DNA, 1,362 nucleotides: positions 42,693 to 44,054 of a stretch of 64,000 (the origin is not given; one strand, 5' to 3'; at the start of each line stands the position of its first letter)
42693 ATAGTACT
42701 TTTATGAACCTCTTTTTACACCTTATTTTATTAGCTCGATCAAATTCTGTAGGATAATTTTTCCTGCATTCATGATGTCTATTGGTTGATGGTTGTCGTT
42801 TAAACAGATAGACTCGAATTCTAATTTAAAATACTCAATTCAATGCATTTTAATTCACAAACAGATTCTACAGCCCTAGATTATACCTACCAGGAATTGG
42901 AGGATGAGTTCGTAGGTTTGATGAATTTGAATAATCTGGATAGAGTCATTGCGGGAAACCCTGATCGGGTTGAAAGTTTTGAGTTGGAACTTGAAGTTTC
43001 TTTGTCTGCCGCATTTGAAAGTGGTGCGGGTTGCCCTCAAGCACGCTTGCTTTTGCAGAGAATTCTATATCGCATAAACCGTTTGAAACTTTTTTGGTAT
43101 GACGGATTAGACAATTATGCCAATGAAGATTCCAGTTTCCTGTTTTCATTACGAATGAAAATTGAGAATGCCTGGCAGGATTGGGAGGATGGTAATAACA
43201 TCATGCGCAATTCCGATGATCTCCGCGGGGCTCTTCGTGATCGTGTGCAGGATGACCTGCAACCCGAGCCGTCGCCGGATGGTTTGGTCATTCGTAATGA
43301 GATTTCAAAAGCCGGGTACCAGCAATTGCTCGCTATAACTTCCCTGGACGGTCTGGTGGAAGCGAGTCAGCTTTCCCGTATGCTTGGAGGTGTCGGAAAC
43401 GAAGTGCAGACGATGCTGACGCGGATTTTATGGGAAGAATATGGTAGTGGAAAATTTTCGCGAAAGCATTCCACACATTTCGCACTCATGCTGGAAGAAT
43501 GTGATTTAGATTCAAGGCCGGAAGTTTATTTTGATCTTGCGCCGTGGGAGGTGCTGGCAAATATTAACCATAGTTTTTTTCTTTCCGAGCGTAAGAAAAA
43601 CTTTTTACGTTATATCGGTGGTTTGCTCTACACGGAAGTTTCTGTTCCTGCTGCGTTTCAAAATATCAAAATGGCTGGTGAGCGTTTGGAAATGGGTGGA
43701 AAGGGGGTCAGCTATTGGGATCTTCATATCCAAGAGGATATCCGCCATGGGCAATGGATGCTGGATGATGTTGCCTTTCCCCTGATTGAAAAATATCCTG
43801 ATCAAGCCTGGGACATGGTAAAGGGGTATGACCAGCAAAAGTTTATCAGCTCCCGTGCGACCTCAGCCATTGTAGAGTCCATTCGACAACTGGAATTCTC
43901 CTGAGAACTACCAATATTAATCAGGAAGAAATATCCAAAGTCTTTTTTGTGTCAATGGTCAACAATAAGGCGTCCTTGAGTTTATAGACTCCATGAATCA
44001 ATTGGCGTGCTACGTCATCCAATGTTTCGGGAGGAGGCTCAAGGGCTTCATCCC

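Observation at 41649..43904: Orphan EgtD-family methyltransferase divergently paired with a haem-oxygenase-like di-iron enzyme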

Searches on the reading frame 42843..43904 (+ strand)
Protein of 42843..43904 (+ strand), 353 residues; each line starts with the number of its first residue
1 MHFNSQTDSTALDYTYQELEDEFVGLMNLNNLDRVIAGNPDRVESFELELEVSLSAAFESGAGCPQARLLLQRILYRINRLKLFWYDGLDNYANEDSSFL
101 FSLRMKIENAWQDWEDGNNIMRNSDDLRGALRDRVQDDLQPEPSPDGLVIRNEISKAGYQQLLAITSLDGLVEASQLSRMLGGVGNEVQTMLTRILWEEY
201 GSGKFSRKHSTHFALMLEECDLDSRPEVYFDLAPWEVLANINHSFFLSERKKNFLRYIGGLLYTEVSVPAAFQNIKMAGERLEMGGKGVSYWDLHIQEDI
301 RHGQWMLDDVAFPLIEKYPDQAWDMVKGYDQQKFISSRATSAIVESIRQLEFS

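Call 3: search_protein_families(library=pfam, proteins=[window:42843-43904:+], max_evalue=1)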
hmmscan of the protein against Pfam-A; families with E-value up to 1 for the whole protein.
window:42843-43904:+ (353 aa): 1 family
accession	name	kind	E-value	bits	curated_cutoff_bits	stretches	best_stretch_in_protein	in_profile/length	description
PF14518.11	Haem_oxygenas_2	-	1.2e-24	87.5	28.9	1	167-328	8-168/177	Iron-containing redox enzyme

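Call 4: search_protein_families(library=ncbifam, proteins=[window:42843-43904:+], max_evalue=1)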
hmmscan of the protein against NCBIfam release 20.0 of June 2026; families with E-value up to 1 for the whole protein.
window:42843-43904:+ (353 aa): 0 families

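Call 6: search_solved_structures(query=window:42843-43904:+, max_evalue=10, show_alignments=3)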
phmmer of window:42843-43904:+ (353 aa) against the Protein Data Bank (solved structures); distinct sequences matched with E-value up to 10: 6.
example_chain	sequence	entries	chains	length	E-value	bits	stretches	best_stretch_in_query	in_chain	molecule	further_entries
6m9r_A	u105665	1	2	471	7.3e-12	48.4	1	166-334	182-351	SznF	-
6m9s_A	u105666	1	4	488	7.9e-12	48.2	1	166-334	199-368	SznF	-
6vzy_A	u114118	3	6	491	8e-12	48.2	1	166-334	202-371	Cupin domain-containing diiron protein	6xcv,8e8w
9pfx_A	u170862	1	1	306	3.1e-08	36.4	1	127-324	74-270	PbrRohS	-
9n1a_A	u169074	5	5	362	8e-07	31.8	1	182-324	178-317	HrmI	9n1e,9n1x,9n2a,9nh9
9pfw_A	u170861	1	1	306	8.5e-07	31.7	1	141-301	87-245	Iron-containing redox enzyme family protein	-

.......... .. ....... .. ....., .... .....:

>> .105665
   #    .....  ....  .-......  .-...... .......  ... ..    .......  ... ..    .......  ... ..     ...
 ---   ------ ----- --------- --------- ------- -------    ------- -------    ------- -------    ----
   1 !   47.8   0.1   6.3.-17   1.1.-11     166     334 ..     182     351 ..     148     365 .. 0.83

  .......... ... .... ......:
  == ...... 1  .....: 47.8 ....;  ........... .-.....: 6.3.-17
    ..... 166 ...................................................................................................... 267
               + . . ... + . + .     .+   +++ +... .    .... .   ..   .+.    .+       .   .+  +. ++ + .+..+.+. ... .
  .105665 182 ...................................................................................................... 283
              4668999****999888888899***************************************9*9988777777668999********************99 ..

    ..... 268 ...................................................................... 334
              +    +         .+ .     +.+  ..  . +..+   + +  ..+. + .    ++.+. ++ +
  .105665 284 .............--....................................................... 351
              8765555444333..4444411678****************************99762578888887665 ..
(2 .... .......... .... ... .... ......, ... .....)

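Call 8: find_homologous_proteins(query=window:42843-43904:+, max_evalue=0.00001)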
Query window:42843-43904:+ (353 aa): 1927 proteins with E <= 0.00001 among 4104 candidates; the best 120 are listed.
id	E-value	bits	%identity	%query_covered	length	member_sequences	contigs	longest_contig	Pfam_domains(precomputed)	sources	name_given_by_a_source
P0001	3.3e-235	798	100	100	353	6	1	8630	PF14518.12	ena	-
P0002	9.0e-203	691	87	100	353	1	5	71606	PF14518.12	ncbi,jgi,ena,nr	ncbi:MAG: iron-containing redox enzyme family protein [Nitrospina sp.]|jgi:hypothetical protein|nr:i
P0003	4.5e-197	672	83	100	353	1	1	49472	PF14518.12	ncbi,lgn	-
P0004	1.7e-195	667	82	100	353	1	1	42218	PF14518.12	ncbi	-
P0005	3.0e-195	666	83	100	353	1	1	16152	PF14518.12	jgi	jgi:hypothetical protein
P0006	1.9e-194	664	82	100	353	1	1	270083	PF14518.12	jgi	jgi:hypothetical protein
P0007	3.3e-194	663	81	100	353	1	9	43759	PF14518.12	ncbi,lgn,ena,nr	ncbi:MAG: iron-containing redox enzyme family protein [Nitrospinae bacterium]|nr:iron-containing red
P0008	4.0e-194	663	81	99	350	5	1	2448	PF14518.12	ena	-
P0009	8.7e-194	661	83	99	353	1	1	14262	PF14518.12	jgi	jgi:hypothetical protein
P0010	1.3e-193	661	81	100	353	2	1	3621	PF14518.12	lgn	-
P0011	1.3e-193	661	81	100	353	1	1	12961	PF14518.12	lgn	-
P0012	5.4e-193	659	83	99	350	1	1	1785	PF14518.12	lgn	-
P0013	3.8e-192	656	81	100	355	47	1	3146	PF14518.12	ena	-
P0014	7.3e-192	655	81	100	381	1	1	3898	PF14518.12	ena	-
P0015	8.2e-192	655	81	99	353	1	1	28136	PF14518.12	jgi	jgi:hypothetical protein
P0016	1.4e-191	654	81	99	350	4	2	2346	PF14518.12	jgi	jgi:hypothetical protein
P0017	1.4e-191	654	81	99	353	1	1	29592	PF14518.12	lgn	-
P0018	2.0e-191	654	82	100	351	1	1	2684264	PF14518.12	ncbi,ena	-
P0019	3.2e-191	653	81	100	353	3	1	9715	PF14518.12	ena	-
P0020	3.6e-191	653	81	99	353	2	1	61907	PF14518.12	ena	-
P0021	5.7e-191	652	83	99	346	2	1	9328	PF14518.12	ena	-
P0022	6.1e-191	652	81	99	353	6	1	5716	PF14518.12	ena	-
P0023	6.2e-191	652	80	99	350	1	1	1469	PF14518.12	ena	-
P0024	1.4e-190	651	80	99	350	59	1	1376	PF14518.12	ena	-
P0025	1.5e-190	651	81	100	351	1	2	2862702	PF14518.12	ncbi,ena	-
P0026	1.5e-190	651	80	99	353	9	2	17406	PF14518.12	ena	-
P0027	1.6e-190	651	81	100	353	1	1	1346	PF14518.12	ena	-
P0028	2.8e-190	650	82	100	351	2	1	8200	PF14518.12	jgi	jgi:hypothetical protein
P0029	6.5e-190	649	80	99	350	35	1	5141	PF14518.12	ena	-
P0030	2.6e-189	647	80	100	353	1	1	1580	PF14518.12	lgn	-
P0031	2.9e-189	647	81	100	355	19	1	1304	PF14518.12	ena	-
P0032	3.0e-189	647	80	100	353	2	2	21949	PF14518.12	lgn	-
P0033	7.2e-189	645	80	100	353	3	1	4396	PF14518.12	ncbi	-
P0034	8.4e-189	645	80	100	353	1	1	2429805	PF14518.12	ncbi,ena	-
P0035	1.5e-188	644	82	99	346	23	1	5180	PF14518.12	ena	-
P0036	1.9e-188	644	79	99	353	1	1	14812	PF14518.12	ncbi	-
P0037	3.2e-188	643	82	99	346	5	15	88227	PF14518.12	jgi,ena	jgi:hypothetical protein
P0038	3.4e-188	643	79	100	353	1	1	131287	PF14518.12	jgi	jgi:hypothetical protein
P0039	6.2e-188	642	80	100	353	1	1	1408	PF14518.12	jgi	jgi:hypothetical protein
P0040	9.5e-188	642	79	100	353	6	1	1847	PF14518.12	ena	-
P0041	1.1e-187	641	79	100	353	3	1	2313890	PF14518.12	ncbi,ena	-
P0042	1.3e-187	641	82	100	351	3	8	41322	PF14518.12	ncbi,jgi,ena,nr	ncbi:MAG: iron-containing redox enzyme family protein [Nitrospina sp.]|jgi:hypothetical protein|nr:i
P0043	8.4e-187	639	79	100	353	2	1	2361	PF14518.12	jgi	-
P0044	2.2e-186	637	78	99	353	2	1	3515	PF14518.12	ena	-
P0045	4.2e-186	636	79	99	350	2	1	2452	PF14518.12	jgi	jgi:hypothetical protein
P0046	5.3e-186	636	79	99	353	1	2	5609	PF14518.12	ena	-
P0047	8.0e-186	635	79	99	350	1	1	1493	PF14518.12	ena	-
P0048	1.1e-185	635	79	99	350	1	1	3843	PF14518.12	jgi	jgi:hypothetical protein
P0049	3.5e-185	633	79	99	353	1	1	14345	PF14518.12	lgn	-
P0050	5.6e-185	633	78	100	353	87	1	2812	PF14518.12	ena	-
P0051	1.2e-183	628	78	100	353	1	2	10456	PF14518.12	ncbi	-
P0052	1.4e-183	628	78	100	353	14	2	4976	PF14518.12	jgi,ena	-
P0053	4.4e-183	626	77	100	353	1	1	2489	PF14518.12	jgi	jgi:hypothetical protein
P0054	1.2e-182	625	78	99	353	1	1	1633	PF14518.12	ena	-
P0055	4.4e-182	623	79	100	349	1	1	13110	PF14518.12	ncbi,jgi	-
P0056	1.2e-181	622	77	99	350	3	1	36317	PF14518.12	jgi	jgi:hypothetical protein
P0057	2.5e-181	621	85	92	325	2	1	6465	PF14518.12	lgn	-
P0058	2.6e-181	620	77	100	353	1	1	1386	PF14518.12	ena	-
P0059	4.0e-181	620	78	100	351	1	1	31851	PF14518.12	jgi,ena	jgi:hypothetical protein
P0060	1.3e-180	618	80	99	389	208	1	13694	PF14518.12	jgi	jgi:hypothetical protein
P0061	1.5e-180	618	76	100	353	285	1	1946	PF14518.12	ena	-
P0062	9.8e-180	615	77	100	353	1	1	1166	PF14518.12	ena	-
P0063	5.7e-179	613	77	100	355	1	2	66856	PF14518.12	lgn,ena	-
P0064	2.4e-177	607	75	100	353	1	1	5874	PF14518.12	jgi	jgi:hypothetical protein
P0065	2.5e-176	604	77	100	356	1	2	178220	PF14518.12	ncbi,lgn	-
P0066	1.5e-175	601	74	100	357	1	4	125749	PF14518.12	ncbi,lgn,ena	-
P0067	1.1e-171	589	74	99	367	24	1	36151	PF14518.12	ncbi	-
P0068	3.2e-169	581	74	99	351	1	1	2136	PF14518.12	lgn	-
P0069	4.6e-169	580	73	99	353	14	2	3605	PF14518.12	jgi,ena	-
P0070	7.2e-169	580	73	100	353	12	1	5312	PF14518.12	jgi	-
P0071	3.0e-168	578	72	100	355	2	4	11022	PF14518.12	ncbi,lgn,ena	-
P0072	4.5e-166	570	72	98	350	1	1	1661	PF14518.12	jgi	jgi:hypothetical protein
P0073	1.2e-162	559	70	100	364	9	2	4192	PF14518.12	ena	-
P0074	1.2e-157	543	68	99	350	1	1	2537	PF14518.12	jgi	jgi:hypothetical protein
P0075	9.9e-157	540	67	99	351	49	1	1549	PF14518.12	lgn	-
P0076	5.6e-156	537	68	98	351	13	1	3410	PF14518.12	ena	-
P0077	2.4e-155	535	67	100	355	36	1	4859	PF14518.12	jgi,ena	-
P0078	1.4e-154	533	67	98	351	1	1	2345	PF14518.12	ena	-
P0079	1.1e-152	526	67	99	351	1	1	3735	PF14518.12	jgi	jgi:hypothetical protein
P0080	1.5e-152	526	67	98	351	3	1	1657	PF14518.12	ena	-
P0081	2.4e-148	512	68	93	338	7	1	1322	PF14518.12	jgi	-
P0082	1.6e-138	480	61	99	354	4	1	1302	PF14518.12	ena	-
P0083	3.9e-138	478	61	99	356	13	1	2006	PF14518.12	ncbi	-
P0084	1.9e-137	476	62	95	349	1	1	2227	PF14518.12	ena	-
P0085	3.8e-137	475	63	95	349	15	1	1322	PF14518.12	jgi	jgi:hypothetical protein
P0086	5.7e-137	475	59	99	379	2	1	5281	PF14518.12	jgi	jgi:hypothetical protein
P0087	1.6e-136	473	60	99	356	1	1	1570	PF14518.12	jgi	jgi:hypothetical protein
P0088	1.8e-136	473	59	99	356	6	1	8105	PF14518.12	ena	-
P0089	2.7e-136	472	59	99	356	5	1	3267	PF14518.12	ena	-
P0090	4.8e-136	472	60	100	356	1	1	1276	PF14518.12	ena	-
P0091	2.7e-135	469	59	99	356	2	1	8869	PF14518.12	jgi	jgi:hypothetical protein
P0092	1.1e-134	467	60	100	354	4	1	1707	PF14518.12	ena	-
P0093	1.8e-134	466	60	99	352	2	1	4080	PF14518.12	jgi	-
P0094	1.8e-134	466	60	99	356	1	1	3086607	PF14518.12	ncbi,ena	-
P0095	1.8e-134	466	58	99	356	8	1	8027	PF14518.12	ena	-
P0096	2.7e-134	466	62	95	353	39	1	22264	PF14518.12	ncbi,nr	ncbi:MAG: iron-containing redox enzyme family protein [Nitrospinae bacterium]|nr:iron-containing red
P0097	3.7e-134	465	60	97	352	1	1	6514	PF14518.12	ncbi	-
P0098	3.9e-134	465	60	97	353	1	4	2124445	PF14518.12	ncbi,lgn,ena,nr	ncbi:MAG: iron-containing redox enzyme family protein [Nitrospirales bacterium]|nr:iron-containing r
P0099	6.6e-134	465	60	97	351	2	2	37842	PF14518.12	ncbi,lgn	-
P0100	1.4e-133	464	59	99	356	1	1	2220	PF14518.12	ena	-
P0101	1.8e-133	463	58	99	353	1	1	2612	PF14518.12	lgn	-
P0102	4.0e-133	462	58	99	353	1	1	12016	PF14518.12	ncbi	-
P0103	7.8e-133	461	59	96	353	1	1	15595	PF14518.12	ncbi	-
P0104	1.1e-132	461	59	99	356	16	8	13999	PF14518.12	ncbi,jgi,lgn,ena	-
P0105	1.1e-132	461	60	97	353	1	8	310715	PF14518.12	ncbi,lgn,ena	-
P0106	1.2e-132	460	59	99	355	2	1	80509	PF14518.12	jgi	-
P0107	2.0e-132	460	60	99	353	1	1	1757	PF14518.12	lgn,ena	-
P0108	2.1e-132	460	60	97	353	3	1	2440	PF14518.12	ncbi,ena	-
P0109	2.5e-132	459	58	99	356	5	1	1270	PF14518.12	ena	-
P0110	3.7e-132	459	59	99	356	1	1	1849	PF14518.12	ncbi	-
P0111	7.1e-132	458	58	99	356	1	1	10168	PF14518.12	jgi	jgi:Iron-containing redox enzyme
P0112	7.4e-132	458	58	99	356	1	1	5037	PF14518.12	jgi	-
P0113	9.0e-132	458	60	95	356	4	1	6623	PF14518.12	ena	-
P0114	9.8e-132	457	62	95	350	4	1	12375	PF14518.12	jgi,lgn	jgi:hypothetical protein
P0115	1.3e-131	457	58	99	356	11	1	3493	PF14518.12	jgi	jgi:hypothetical protein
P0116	1.5e-131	457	60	95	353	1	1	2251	PF14518.12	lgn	-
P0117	1.9e-131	456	58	99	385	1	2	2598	PF14518.12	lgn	-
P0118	2.3e-131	456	59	99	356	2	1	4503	PF14518.12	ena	-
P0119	2.4e-131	456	58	99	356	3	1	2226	PF14518.12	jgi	-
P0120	2.4e-131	456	59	99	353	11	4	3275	PF14518.12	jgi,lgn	-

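Call 10: find_encoding_contigs(protein=P0098, flank=8000, max_places=3)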
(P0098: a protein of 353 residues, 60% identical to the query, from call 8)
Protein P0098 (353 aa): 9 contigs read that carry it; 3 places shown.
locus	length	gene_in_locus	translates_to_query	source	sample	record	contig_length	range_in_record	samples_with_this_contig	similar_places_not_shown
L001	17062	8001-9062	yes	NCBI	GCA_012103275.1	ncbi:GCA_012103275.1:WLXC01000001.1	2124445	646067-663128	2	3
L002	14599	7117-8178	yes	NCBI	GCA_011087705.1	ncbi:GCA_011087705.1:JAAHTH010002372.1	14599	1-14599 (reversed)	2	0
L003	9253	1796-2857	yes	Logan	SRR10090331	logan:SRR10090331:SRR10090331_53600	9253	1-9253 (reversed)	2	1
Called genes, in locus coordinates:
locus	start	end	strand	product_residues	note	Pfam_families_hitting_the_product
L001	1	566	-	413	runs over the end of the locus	PF01266:DAO (faint), PF01494:FAD_binding_3, PF07992:Pyr_redox_2 (faint), PF13738:Pyr_redox_3 (faint)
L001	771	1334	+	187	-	PF01625:PMSR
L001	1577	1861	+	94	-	-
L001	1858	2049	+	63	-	-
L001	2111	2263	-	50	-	-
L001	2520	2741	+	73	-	PF19891:DUF6364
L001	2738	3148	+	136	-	PF01850:PIN (faint), PF13470:PIN_3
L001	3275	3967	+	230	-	-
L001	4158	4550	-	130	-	PF00076:RRM_1 (weak)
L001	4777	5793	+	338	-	PF06167:Peptidase_M90, PF02810:SEC-C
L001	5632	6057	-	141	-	-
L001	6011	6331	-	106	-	PF00076:RRM_1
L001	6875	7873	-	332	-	PF10017:Methyltransf_33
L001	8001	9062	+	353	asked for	PF14518:Haem_oxygenas_2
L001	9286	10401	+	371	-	PF13088:BNR_2 (faint), PF02012:BNR (faint), PF15902:Sortilin-Vps10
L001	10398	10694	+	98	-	-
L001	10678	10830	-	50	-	-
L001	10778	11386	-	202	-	PF00106:adh_short (faint), PF04321:RmlD_sub_bind (faint), PF13561:adh_short_C2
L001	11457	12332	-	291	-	-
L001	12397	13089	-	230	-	PF01645:Glu_synthase, PF01070:FMN_dh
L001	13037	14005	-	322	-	PF00355:Rieske, PF01645:Glu_synthase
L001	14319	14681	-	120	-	PF07027:DUF1318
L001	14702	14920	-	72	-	PF13617:Lipoprotein_19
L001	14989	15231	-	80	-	PF11739:YdbH-like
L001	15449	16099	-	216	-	PF12762:DDE_Tnp_IS1595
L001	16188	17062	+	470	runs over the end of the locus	PF05057:DUF676, PF00561:Abhydrolase_1 (faint), PF13374:TPR_10 (faint), PF07719:TPR_2 (faint), PF13424:TPR_12, PF13432:TPR_16, PF24885:TPR_NPHP3 (weak), PF00515:TPR_1 (weak), +2 more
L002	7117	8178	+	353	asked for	PF14518:Haem_oxygenas_2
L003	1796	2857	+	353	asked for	PF14518:Haem_oxygenas_2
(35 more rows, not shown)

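Call 11: find_encoding_contigs(protein=P0094, flank=8000, max_places=3)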
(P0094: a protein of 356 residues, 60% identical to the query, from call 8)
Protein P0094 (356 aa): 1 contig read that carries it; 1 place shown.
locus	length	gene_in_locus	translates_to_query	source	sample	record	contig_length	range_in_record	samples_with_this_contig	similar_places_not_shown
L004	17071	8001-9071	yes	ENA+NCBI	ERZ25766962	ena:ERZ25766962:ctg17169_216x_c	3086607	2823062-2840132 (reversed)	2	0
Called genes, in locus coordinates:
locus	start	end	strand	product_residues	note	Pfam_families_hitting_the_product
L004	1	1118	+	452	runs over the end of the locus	PF25917:BSH_RND (faint), PF25973:BSH_CzcB (faint)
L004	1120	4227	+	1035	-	PF00873:ACR_tran, PF02355:SecD_SecF_C (weak), PF03176:MMPL (weak)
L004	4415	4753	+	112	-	PF13937:DUF4212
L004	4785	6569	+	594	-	PF00474:SSF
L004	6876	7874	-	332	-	PF10017:Methyltransf_33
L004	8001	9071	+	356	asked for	PF14518:Haem_oxygenas_2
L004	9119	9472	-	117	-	-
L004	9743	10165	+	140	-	-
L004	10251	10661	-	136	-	-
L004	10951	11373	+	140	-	-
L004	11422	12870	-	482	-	PF07719:TPR_2 (faint)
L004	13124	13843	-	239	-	-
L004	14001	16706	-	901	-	PF02739:5_3_exonuc_N, PF01367:5_3_exonuc, PF01612:DNA_pol_A_exo1, PF22619:DNA_polI_exo1, PF00476:DNA_pol_A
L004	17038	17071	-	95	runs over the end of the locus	-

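Call 17: search_protein_representatives(protein=window:42843-43904:+)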
Query: 353 residues. Proteins with E-value up to 0.001 (for the whole library): 514; up to 1e-10: 199; up to 1e-30: 47. The best 150 are listed.
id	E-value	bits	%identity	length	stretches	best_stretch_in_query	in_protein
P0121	1.2e-99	350.2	52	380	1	21-349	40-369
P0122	1.4e-96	340.1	65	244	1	124-351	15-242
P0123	1.5e-89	317.1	46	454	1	15-349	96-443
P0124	7.9e-83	294.9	72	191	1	1-185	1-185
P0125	7.8e-78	278.5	42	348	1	19-351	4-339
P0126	2.7e-77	276.7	62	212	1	156-351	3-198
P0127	2.9e-77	276.6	46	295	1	70-351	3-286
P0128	6.9e-77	275.4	43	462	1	13-348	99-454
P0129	5.2e-75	269.2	45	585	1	37-349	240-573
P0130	4.0e-73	263.0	39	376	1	9-349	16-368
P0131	1.8e-72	260.9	42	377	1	14-347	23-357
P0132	4.2e-70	253.1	40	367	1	12-349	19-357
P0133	4.1e-68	246.5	42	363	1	26-346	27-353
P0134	2.7e-67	243.8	39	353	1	19-349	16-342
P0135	6.5e-63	229.4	38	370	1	43-351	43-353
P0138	7.0e-57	209.6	39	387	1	59-351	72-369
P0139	2.8e-52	194.4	46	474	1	66-347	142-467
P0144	5.7e-48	180.3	43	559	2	145-347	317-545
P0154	2.5e-37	145.3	30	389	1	13-351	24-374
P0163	2.5e-32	128.9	61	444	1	223-322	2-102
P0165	8.3e-32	127.1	30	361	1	44-350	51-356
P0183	1.9e-24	102.9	45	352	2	134-245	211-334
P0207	3.0e-18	82.6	33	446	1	159-352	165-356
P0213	1.3e-17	80.4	29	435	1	163-346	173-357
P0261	6.8e-14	68.2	43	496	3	177-226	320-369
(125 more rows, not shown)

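Call 21: find_related_loci(query=A2, collection=genome_contigs, flank=6000)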
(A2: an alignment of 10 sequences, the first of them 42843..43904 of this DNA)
Query A2 (353 aa) in genome_contigs; peptide patterns used: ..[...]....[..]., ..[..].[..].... (x = any residue, [..] = any of these).
599 stretches matched a pattern (row limit reached: there are more); 523 encode a relative of the query (tblastn E <= 1e-3); the best 80 are kept; 80 distinct loci.
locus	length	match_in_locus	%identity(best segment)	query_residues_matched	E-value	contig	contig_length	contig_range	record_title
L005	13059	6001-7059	81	1-353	0e+0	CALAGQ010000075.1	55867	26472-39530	MAG TPA_asm: uncultured Nitrospina sp. isolate ERR2206756_bin.76_CONCOCT_v1.1_MAG genome assembly, contig: ERZ887841.136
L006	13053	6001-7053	82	1-353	0e+0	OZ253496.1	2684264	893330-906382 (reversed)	MAG: Nitrospinales bacterium isolate df65dd65-b23d-4177-8dc5-9078cc071d11 genome assembly, chromosome: 1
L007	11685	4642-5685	82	1-352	0e+0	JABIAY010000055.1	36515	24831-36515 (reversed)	MAG: Nitrospina sp. isolate SI048_bin14 k141_432416, whole genome shotgun sequence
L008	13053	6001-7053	81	1-353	0e+0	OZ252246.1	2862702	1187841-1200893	MAG: Nitrospinales bacterium isolate 09764799-6df8-48cc-ac82-a3f7e3b0517f genome assembly, chromosome: 1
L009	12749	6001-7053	79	1-351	0e+0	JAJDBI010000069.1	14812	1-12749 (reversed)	MAG: Nitrospinaceae bacterium isolate OFTM91 OFTM91_68, whole genome shotgun sequence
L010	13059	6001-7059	79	1-353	0e+0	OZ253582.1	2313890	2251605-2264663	MAG: Nitrospinales bacterium isolate d88e25f9-fceb-4c12-a94a-4a5aae773960 genome assembly, chromosome: 1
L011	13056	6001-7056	81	1-352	0e+0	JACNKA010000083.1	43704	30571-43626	MAG: Nitrospinota bacterium isolate NIOZ-UU48 NIOZ-UU_NODE_826_length_43704_cov_10.1561, whole genome shotgun sequence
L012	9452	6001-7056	78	1-352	0e+0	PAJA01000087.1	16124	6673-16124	MAG: Nitrospina sp. isolate NAT221 86185, whole genome shotgun sequence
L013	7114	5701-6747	80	1-353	0e+0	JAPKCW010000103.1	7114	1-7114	MAG: Nitrospinaceae bacterium isolate ANT-74 NODE_3072_length_7114_cov_4.367332, whole genome shotgun sequence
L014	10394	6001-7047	80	1-353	0e+0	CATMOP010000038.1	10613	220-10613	MAG: uncultured Nitrospina sp. isolate SRR3967319_bin.10_MetaWRAP_v1.3_MAG genome assembly, contig: ERZ508525.1954, whol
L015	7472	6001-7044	79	1-352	0e+0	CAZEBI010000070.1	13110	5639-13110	MAG TPA_asm: uncultured Nitrospina sp. isolate SRP215229_co1_186 genome assembly, contig: NODE_3081_length_13110_cov_11.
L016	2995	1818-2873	76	1-352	0e+0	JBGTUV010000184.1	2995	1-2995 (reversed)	MAG: Candidatus Nitromaritima sp. isolate WDNA14_bin.3.strict NODE_184_length_2995_cov_0.836395, whole genome shotgun se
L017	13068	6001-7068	77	1-353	0e+0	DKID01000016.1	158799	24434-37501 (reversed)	MAG TPA_asm: Nitrospina sp. UBA6727 UBA6727_contig_3482, whole genome shotgun sequence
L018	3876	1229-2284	79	1-352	0e+0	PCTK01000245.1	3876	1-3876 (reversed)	MAG: Nitrospinae bacterium CG22_combo_CG10-13_8_21_14_all_47_10 CG22_scaffold_17077_c, whole genome shotgun sequence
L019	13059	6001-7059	74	1-353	2e-178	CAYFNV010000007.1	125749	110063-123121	MAG TPA_asm: uncultured Nitrospina sp. isolate ERP019367_co1_61 genome assembly, contig: NODE_203_length_125749_cov_27.3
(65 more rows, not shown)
